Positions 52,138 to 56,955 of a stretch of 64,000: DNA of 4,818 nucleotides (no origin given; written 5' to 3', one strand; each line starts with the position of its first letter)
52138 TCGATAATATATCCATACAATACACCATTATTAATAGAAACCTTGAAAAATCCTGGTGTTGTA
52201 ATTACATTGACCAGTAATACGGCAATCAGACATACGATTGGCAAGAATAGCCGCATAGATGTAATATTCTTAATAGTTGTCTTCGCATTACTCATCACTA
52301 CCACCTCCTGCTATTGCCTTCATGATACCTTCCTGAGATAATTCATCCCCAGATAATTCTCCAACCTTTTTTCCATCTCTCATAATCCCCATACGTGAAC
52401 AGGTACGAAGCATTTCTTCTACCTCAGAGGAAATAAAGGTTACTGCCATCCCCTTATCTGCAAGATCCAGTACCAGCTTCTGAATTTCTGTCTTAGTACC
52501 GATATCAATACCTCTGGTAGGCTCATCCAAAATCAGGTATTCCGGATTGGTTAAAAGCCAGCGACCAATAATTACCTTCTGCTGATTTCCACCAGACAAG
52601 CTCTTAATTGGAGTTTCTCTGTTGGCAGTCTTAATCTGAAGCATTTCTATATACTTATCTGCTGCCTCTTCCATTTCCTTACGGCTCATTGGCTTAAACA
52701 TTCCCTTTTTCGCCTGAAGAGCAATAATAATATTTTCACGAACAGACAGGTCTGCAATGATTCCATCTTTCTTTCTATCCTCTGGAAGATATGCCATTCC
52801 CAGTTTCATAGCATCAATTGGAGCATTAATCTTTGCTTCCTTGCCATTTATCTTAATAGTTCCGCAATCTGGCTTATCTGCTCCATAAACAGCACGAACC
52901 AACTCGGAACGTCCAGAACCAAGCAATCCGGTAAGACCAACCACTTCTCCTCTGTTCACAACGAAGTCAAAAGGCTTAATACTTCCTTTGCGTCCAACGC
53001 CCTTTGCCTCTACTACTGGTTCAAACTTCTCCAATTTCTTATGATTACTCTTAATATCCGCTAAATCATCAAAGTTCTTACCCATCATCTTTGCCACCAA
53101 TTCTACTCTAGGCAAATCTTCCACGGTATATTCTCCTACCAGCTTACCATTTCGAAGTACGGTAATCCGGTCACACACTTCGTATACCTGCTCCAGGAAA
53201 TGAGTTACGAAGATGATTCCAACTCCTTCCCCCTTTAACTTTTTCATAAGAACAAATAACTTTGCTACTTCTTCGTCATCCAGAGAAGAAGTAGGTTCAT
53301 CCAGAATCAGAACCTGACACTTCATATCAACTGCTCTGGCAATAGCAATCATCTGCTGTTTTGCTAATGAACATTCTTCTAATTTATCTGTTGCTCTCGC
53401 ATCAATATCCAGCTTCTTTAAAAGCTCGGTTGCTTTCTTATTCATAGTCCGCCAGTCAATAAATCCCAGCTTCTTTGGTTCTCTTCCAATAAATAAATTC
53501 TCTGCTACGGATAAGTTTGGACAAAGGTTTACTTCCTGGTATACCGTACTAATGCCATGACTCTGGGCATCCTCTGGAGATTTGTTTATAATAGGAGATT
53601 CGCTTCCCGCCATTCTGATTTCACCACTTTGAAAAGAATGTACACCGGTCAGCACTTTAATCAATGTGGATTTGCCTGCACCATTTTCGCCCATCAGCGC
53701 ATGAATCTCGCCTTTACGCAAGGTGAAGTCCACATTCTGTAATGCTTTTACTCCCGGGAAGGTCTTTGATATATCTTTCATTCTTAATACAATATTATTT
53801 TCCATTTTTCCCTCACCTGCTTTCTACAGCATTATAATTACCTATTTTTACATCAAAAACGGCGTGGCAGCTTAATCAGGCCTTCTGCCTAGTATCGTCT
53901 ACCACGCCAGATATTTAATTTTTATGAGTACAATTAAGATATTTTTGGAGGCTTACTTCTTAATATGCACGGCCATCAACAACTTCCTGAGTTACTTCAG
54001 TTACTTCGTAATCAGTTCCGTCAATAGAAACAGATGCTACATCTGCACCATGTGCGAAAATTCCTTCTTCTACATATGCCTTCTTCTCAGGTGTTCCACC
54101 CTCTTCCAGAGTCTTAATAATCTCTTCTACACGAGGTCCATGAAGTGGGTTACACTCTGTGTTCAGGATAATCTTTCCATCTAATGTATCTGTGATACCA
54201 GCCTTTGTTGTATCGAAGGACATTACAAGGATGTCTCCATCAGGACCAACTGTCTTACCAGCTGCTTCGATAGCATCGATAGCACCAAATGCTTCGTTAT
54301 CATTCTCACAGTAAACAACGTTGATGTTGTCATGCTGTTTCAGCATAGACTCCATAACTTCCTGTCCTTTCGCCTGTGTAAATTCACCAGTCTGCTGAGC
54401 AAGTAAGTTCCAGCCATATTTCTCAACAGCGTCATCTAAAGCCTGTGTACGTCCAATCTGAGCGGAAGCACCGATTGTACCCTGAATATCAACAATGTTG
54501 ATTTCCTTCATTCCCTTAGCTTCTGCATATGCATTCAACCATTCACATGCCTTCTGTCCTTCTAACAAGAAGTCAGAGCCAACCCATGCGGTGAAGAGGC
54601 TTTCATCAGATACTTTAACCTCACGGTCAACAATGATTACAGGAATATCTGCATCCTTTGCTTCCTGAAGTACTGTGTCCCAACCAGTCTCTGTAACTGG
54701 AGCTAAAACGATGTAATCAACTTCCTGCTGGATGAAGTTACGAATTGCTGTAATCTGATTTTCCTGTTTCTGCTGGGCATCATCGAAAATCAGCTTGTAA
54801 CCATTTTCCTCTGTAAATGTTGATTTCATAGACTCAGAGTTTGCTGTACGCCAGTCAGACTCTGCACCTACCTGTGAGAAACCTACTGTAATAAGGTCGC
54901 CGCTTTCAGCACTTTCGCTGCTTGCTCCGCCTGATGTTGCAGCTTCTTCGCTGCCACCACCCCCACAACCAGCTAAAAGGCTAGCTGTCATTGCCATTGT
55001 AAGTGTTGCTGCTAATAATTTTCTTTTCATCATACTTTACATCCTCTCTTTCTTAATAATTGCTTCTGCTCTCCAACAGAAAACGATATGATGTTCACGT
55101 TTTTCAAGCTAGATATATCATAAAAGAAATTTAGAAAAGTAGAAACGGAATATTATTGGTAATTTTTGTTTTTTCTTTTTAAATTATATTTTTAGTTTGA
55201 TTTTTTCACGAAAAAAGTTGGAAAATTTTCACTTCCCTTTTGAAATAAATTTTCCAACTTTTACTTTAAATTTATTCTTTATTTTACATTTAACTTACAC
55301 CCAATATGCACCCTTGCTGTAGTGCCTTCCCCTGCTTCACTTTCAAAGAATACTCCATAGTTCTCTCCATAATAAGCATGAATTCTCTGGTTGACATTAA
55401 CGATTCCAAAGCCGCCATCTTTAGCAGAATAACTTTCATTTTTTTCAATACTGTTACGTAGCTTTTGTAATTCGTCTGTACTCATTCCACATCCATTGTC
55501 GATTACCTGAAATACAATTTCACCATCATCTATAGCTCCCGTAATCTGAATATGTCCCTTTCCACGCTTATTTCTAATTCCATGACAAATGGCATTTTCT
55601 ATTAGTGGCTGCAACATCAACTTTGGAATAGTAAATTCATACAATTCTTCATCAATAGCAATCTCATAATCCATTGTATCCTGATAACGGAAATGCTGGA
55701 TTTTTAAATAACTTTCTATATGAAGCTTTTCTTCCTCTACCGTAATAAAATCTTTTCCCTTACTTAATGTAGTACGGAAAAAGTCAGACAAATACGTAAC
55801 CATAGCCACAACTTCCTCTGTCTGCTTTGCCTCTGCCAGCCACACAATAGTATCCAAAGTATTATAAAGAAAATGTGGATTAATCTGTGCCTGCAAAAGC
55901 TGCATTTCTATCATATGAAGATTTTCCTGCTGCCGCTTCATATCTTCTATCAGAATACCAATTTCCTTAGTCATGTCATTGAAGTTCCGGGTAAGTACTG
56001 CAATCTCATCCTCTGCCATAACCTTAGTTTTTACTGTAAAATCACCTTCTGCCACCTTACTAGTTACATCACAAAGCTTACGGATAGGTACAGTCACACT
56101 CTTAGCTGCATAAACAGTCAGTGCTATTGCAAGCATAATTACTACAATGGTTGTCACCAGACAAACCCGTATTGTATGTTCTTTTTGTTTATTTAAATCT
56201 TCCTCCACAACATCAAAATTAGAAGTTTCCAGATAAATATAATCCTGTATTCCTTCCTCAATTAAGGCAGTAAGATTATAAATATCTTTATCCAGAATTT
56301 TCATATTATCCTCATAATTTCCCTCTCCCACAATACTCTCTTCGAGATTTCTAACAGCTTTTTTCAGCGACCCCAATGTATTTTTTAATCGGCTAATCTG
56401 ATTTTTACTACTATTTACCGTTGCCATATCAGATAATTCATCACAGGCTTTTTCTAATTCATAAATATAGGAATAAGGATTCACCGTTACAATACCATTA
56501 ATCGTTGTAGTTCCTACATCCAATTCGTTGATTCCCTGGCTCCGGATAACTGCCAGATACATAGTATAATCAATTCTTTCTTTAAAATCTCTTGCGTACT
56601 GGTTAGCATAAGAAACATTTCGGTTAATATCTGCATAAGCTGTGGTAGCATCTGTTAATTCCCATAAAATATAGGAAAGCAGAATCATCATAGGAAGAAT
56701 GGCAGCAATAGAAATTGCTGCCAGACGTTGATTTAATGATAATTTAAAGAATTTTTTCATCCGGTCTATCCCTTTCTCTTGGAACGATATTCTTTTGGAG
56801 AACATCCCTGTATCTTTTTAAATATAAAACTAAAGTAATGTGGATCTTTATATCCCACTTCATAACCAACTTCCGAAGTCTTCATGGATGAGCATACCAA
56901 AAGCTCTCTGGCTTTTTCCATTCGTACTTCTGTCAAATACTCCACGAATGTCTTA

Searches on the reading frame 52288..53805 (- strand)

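Call 90: search_protein_families(library=pfam, proteins=[window:52288-53805:-])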
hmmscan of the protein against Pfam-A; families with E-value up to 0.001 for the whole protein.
window:52288-53805:- (505 aa): 8 families
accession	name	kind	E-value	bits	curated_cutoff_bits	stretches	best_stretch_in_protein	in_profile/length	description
PF00005.33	ABC_tran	-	2.6e-59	200.2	25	2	22-173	1-137/137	ABC transporter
PF13304.12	AAA_21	-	8.2e-11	42.9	27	0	34-76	1-53/304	AAA domain, putative AbiEii toxin, Type IV TA system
PF02463.25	SMC_N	-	3.2e-07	30.5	40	1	31-214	23-208/220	RecF/RecN/SMC N terminal domain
PF13555.12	AAA_29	-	2.3e-05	24.5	27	0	25-49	15-39/61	P-loop containing region of AAA domain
PF03193.22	RsgA_GTPase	-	3.7e-05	24.1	30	1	22-65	97-139/174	RsgA GTPase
PF13604.12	AAA_30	-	0.00049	20.3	27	0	31-66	16-52/191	AAA domain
PF13166.12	AAA_13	-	0.00057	19.1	36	0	162-208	526-575/713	AAA domain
PF02367.23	TsaE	-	0.00079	19.8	26.6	0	28-54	17-43/128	Threonylcarbamoyl adenosine biosynthesis protein TsaE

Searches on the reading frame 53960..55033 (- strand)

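Call 90: search_protein_families(library=pfam, proteins=[window:53960-55033:-])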
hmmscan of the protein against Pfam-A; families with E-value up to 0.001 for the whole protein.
window:53960-55033:- (357 aa): 3 families
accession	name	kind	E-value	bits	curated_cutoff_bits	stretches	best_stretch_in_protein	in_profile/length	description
PF13407.12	Peripla_BP_4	-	4.5e-37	128.4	35.1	1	50-288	1-231/258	Periplasmic binding protein domain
PF00532.27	Peripla_BP_1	-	1.7e-13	51.1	22.2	1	78-273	31-223/281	Periplasmic binding proteins and sugar binding domain of LacI family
PF13377.12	Peripla_BP_3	-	0.00021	21.9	26.5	1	173-276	7-113/167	Periplasmic binding protein-like domain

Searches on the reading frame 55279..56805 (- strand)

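Call 90: search_protein_families(library=pfam, proteins=[window:55279-56805:-])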
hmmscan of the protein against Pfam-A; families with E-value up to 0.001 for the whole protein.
window:55279-56805:- (508 aa): 4 families
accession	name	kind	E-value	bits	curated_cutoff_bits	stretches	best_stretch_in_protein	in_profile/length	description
PF06580.19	His_kinase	-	2e-26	92.5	25.2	1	300-377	2-80/81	Histidine kinase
PF02518.31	HATPase_c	-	1.1e-11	45.6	26.4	1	396-501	8-107/111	Histidine kinase-, DNA gyrase B-, and HSP90-like ATPase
PF00672.30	HAMP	-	2e-08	34.9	25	1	234-281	3-50/53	HAMP domain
PF13581.12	HATPase_c_2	-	0.00058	20.3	27.4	0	402-469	40-103/127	Histidine kinase-like ATPase domain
